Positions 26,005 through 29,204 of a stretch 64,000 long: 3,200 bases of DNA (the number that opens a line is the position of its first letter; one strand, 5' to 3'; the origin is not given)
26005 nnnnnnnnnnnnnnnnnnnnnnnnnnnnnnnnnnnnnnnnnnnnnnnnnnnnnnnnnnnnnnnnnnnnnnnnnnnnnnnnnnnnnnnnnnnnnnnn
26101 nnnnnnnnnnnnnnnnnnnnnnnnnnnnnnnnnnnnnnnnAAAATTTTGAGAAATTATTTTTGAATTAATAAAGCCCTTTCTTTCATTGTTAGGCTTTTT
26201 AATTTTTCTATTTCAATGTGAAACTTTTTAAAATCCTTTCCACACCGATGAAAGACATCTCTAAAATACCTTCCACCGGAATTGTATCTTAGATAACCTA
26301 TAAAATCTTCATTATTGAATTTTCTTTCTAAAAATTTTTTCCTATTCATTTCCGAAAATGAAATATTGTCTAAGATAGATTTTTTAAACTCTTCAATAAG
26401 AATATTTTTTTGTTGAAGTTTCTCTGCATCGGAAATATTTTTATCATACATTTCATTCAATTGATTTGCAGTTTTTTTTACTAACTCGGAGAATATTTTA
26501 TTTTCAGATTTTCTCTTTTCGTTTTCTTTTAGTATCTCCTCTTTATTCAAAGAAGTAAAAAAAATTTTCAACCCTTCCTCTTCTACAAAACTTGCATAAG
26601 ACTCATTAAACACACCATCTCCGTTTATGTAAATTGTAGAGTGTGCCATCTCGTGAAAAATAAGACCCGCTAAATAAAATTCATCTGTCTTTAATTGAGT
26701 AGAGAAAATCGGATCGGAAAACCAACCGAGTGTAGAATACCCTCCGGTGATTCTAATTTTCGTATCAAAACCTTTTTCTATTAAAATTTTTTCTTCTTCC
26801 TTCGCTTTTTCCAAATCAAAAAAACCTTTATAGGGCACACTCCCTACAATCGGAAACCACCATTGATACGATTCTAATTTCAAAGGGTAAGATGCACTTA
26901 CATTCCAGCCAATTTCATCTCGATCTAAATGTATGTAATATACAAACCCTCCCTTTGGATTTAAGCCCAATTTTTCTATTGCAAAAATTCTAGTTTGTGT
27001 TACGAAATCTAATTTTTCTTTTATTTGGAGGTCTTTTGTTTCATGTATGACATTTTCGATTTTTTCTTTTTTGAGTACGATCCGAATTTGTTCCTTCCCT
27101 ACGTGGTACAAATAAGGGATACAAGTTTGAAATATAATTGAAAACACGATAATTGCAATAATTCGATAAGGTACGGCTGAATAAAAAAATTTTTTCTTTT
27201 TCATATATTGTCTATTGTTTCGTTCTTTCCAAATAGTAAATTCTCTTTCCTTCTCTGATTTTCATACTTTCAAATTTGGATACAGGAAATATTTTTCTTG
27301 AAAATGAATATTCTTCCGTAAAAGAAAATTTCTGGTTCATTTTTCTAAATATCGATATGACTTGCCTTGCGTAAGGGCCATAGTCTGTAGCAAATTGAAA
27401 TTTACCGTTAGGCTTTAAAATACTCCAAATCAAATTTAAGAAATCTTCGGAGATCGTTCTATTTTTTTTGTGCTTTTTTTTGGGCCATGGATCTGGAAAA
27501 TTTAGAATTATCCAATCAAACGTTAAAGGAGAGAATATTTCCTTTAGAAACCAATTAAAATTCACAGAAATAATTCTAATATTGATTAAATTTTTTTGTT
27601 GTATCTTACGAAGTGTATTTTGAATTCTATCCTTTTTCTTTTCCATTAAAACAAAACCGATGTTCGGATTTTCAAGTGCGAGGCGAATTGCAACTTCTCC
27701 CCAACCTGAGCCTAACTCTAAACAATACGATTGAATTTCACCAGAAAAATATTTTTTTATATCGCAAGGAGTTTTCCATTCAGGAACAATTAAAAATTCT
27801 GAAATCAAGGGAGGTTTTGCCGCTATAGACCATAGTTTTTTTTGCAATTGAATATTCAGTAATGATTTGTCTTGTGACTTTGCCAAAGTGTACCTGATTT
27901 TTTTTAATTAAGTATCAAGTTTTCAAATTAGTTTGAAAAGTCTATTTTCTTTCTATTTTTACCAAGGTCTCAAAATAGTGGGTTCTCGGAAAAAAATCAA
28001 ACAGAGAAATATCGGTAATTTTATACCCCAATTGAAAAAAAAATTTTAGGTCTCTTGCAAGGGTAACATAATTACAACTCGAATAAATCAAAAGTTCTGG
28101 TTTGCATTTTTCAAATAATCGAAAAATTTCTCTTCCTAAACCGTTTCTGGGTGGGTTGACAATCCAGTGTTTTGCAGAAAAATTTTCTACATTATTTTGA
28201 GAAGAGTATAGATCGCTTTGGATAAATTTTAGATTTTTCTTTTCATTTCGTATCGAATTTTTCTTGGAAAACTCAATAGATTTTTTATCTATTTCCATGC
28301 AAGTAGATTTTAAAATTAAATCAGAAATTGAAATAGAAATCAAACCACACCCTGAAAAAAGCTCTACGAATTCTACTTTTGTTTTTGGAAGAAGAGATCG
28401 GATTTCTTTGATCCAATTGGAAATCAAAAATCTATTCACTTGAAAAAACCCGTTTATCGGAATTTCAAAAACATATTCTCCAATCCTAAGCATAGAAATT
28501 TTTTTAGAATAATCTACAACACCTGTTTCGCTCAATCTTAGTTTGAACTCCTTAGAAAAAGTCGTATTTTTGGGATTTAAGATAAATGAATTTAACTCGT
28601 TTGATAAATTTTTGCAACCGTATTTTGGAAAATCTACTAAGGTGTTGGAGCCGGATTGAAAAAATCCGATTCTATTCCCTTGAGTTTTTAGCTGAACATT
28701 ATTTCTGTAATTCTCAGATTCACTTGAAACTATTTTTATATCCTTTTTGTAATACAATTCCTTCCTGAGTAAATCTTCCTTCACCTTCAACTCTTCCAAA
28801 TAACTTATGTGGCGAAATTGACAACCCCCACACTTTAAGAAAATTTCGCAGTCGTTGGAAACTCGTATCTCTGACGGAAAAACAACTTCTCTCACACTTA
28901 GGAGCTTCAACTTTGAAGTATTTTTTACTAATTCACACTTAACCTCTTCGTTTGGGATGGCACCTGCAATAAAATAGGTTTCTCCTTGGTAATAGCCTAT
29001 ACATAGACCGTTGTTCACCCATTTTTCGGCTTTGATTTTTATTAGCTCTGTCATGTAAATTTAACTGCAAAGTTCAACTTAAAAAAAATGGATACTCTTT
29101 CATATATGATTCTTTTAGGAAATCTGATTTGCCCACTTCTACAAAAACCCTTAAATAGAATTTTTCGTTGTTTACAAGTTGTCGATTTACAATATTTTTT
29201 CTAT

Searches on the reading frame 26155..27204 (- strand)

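Call 63: search_protein_families(library=pfam, proteins=[window:26155-27204:-], max_evalue=0.00001)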
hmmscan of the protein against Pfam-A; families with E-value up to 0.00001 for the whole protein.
window:26155-27204:- (349 aa): 1 family
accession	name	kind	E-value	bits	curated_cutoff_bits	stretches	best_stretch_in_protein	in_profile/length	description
PF10023.15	Aminopep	-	7e-95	318.5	25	1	31-344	2-319/322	Putative aminopeptidase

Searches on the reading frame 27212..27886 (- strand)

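Call 63: search_protein_families(library=pfam, proteins=[window:27212-27886:-], max_evalue=0.00001)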
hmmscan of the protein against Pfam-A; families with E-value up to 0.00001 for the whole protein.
window:27212-27886:- (224 aa): 3 families
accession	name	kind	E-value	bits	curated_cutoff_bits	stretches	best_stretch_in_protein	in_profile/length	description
PF02390.23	Methyltransf_4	-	1e-35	123.2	24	1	53-217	3-171/173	Putative methyltransferase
PF13847.12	Methyltransf_31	-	1.7e-09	37.9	27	1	56-169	8-113/145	Methyltransferase domain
PF05175.20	MTS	-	9.6e-07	29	23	1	52-180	32-154/170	Methyltransferase small domain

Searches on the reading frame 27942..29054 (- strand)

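Call 12: search_protein_families(library=pfam, proteins=[window:27942-29054:-])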
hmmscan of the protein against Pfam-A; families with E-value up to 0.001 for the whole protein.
window:27942-29054:- (370 aa): 2 families
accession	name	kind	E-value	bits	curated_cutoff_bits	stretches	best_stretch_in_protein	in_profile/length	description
PF05958.17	tRNA_U5-meth_tr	-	7.1e-18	65.2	23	1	147-369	127-356/357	tRNA (Uracil-5-)-methyltransferase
PF05175.20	MTS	-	5.9e-06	26.5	23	1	223-302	28-107/170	Methyltransferase small domain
